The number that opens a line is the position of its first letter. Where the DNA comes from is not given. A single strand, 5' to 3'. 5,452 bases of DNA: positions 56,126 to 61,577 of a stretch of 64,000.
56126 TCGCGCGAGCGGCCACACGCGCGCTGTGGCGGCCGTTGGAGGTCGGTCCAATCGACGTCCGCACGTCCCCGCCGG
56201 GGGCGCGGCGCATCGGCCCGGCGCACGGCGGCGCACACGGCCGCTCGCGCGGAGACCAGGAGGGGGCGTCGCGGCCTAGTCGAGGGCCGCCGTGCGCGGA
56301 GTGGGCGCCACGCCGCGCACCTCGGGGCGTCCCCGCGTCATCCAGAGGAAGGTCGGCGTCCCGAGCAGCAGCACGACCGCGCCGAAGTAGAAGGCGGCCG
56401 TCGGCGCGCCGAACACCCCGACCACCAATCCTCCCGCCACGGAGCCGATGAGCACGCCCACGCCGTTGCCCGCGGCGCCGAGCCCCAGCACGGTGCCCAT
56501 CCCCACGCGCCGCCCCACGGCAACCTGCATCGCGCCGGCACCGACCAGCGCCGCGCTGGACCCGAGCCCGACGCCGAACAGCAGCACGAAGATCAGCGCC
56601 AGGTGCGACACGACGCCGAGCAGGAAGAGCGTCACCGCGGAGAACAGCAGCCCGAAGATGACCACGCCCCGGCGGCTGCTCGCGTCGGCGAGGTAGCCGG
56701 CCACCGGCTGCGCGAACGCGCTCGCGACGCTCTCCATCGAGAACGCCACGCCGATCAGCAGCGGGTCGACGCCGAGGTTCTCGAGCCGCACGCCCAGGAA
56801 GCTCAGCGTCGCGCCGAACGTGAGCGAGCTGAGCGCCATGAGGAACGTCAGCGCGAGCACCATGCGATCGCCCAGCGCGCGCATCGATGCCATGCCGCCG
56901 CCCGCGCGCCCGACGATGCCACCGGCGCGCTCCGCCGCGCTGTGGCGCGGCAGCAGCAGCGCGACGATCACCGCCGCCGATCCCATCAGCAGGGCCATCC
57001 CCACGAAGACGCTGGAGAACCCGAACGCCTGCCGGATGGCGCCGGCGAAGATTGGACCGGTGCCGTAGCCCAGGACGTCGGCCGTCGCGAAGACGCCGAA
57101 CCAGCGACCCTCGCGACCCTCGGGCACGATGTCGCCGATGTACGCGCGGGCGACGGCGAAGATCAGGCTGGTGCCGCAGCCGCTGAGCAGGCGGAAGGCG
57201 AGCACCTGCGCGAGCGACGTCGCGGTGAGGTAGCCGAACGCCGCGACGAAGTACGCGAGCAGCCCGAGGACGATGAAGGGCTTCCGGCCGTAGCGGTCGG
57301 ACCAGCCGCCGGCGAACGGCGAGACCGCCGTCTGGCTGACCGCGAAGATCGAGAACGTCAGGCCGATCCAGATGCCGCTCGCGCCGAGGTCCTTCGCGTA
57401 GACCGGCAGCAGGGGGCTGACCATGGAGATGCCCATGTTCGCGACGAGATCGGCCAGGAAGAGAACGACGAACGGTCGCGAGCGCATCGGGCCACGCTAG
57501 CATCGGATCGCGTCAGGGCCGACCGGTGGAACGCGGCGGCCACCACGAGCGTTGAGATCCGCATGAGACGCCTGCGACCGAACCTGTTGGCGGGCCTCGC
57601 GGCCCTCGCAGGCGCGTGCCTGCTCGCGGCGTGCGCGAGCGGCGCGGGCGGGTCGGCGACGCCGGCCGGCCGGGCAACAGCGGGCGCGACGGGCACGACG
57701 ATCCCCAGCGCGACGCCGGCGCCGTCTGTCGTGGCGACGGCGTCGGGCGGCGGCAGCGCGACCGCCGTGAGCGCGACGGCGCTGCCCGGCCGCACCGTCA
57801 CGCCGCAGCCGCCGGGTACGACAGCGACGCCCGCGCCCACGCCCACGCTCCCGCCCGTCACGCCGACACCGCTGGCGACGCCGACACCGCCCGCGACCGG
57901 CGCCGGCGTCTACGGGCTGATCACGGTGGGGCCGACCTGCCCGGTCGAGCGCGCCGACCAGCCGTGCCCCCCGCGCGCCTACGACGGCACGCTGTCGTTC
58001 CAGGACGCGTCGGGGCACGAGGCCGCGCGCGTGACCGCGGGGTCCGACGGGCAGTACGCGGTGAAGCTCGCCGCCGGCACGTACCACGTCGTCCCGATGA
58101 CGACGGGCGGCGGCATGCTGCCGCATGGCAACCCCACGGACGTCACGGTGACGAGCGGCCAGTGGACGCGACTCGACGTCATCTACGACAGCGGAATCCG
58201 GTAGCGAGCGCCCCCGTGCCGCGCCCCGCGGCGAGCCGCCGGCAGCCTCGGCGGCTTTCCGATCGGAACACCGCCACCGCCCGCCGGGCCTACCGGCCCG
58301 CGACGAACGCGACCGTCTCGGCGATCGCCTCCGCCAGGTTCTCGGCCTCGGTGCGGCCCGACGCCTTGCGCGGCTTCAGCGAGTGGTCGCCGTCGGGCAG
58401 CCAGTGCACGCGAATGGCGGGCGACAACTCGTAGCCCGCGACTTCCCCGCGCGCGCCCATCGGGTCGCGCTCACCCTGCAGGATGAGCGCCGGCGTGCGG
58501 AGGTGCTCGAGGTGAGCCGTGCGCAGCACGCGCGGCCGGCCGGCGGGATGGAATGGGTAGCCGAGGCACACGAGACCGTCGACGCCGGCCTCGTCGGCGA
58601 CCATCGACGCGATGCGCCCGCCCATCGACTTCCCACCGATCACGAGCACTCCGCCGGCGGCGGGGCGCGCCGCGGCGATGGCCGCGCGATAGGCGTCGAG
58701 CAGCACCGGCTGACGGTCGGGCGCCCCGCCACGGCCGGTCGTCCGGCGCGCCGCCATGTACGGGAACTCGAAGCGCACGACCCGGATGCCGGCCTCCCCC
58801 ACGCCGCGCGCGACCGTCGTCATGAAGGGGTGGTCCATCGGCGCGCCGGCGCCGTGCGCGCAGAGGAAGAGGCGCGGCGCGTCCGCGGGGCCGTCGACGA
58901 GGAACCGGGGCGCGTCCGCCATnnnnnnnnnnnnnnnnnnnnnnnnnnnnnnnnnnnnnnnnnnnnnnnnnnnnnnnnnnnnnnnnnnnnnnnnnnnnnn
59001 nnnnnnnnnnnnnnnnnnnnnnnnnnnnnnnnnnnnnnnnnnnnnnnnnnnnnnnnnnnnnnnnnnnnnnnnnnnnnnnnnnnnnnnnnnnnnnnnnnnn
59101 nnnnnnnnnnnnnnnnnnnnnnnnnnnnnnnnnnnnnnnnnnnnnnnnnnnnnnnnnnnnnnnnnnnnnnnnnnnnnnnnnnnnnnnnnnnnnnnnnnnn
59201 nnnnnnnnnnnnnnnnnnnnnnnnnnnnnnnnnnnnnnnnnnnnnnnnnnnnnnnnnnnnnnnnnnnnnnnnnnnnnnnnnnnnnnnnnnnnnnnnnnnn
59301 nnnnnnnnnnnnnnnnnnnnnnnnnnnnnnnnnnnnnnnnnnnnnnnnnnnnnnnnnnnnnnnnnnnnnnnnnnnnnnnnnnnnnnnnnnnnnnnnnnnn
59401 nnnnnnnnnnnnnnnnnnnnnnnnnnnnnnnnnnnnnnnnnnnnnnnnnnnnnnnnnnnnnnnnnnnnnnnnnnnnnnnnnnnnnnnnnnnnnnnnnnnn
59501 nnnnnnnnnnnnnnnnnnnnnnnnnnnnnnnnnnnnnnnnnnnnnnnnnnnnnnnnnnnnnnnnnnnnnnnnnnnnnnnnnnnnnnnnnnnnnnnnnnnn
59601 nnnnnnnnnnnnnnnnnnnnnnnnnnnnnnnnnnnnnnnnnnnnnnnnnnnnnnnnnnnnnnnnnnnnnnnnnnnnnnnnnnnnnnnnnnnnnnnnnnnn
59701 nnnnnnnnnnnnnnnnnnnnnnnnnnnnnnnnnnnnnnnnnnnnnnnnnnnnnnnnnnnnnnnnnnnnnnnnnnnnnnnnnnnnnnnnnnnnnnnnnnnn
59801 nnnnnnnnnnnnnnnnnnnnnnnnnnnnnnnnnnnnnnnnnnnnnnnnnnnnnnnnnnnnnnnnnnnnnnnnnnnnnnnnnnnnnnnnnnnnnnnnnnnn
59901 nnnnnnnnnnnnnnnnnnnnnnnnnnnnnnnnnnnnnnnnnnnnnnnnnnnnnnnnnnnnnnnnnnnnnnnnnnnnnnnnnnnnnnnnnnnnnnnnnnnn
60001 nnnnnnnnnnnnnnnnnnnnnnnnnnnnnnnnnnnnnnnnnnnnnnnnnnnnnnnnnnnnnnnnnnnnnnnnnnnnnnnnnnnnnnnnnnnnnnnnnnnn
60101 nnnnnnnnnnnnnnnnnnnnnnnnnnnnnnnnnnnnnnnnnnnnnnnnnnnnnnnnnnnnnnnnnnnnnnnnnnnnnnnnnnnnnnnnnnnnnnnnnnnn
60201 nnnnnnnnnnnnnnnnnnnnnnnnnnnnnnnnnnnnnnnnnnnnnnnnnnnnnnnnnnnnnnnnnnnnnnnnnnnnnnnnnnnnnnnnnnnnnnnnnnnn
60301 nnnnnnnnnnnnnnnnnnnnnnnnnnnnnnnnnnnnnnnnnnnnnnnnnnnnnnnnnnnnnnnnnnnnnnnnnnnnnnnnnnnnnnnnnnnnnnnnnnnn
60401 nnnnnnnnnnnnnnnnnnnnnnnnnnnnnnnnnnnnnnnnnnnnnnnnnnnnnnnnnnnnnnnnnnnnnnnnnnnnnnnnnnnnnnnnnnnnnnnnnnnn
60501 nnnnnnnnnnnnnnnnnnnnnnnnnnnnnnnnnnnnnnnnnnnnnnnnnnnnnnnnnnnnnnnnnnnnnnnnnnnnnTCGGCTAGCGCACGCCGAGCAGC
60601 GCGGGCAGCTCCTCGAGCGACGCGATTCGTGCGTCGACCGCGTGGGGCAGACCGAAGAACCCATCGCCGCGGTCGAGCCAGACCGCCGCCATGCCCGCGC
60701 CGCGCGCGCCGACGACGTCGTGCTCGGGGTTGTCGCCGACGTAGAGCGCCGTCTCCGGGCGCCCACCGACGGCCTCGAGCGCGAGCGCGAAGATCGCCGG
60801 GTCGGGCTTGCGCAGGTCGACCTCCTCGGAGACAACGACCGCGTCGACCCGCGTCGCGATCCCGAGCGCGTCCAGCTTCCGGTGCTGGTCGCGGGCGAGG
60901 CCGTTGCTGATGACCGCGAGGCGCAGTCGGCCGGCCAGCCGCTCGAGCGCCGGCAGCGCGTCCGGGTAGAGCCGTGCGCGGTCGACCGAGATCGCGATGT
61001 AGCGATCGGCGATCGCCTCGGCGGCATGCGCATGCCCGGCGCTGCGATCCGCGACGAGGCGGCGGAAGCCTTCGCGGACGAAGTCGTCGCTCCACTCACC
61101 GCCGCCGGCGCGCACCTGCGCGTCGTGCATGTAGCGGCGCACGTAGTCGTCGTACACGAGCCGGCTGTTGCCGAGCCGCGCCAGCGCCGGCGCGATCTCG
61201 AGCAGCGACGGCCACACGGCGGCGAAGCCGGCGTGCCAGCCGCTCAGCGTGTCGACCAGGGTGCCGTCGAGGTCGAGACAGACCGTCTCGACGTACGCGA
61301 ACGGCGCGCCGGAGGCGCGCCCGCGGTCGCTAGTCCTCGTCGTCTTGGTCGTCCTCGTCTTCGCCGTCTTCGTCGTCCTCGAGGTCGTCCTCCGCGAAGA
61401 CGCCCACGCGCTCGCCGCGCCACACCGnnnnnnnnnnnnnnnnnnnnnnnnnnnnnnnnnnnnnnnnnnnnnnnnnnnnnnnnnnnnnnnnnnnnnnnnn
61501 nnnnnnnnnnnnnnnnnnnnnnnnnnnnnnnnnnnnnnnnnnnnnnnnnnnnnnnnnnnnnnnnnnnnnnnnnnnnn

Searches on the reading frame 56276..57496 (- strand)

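Call 23: search_protein_families(library=pfam, proteins=[window:56276-57496:-], max_evalue=0.01)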
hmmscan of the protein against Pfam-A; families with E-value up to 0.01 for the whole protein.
window:56276-57496:- (406 aa): 6 families
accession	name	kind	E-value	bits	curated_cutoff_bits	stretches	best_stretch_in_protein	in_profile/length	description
PF07690.21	MFS_1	-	3.6e-53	181.1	33.4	2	12-232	1-223/347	Major Facilitator Superfamily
PF12832.13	MFS_1_like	-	5.2e-17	62.4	25.2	2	7-164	212-371/373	MFS_1 like family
PF00083.30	Sugar_tr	-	2.2e-09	37.2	22.3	1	35-182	39-191/452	Sugar (and other) transporter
PF13347.12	MFS_2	-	1.1e-08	34.6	27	1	4-161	221-387/427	MFS/sugar transport protein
PF11700.14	ATG22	-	3.1e-05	23.3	24.1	1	78-186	370-476/482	Vacuole effluxer Atg22 like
PF03137.26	OATP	-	0.0012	17.7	25.8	1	102-155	140-193/545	Organic Anion Transporter Polypeptide (OATP) family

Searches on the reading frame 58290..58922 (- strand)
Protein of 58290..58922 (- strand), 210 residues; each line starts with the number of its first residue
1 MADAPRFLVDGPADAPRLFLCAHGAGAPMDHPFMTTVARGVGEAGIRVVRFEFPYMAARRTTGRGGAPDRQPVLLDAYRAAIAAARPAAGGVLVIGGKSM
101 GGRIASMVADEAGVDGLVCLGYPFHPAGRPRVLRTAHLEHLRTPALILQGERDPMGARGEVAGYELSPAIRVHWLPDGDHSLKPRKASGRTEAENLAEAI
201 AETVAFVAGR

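Call 72: search_protein_families(library=pfam, proteins=[window:58290-58922:-], max_evalue=0.01)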
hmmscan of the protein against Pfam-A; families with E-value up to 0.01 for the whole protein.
window:58290-58922:- (210 aa): 4 families
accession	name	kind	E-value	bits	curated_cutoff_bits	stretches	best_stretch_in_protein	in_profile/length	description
PF20408.4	Abhydrolase_11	-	8.7e-74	247.9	27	1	18-207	4-192/193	Alpha/beta hydrolase domain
PF01738.24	DLH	-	0.001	19.1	21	1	81-202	84-208/217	Dienelactone hydrolase family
PF12146.15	Hydrolase_4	-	0.0014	18.4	27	0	63-121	48-108/239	Serine aminopeptidase, S33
PF12697.13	Abhydrolase_6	-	0.0053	17.9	26.3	0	20-122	2-93/217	Alpha/beta hydrolase family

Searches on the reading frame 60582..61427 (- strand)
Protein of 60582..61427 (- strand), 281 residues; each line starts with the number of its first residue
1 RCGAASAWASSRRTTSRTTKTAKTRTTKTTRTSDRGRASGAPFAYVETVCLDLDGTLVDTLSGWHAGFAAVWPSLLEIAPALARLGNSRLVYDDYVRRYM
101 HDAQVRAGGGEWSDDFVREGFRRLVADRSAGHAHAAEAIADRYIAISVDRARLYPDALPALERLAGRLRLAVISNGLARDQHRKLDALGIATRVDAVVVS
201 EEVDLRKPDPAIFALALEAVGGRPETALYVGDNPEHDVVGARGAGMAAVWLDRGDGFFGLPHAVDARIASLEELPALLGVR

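Call 72: search_protein_families(library=pfam, proteins=[window:60582-61427:-], max_evalue=0.01)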
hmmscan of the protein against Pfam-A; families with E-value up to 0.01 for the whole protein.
window:60582-61427:- (281 aa): 4 families
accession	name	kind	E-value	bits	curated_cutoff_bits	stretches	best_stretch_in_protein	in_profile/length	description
PF00702.32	Hydrolase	-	1.9e-26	94.1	26.4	1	47-245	2-191/191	haloacid dehalogenase-like hydrolase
PF13419.12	HAD_2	-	8.5e-21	75.3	23.8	1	51-250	3-177/178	Haloacid dehalogenase-like hydrolase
PF13242.12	Hydrolase_like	-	3.2e-10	40.2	22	1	206-254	3-51/75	HAD-hyrolase-like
PF12710.13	HAD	-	6.8e-08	33.6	27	1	51-234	3-182/189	haloacid dehalogenase-like hydrolase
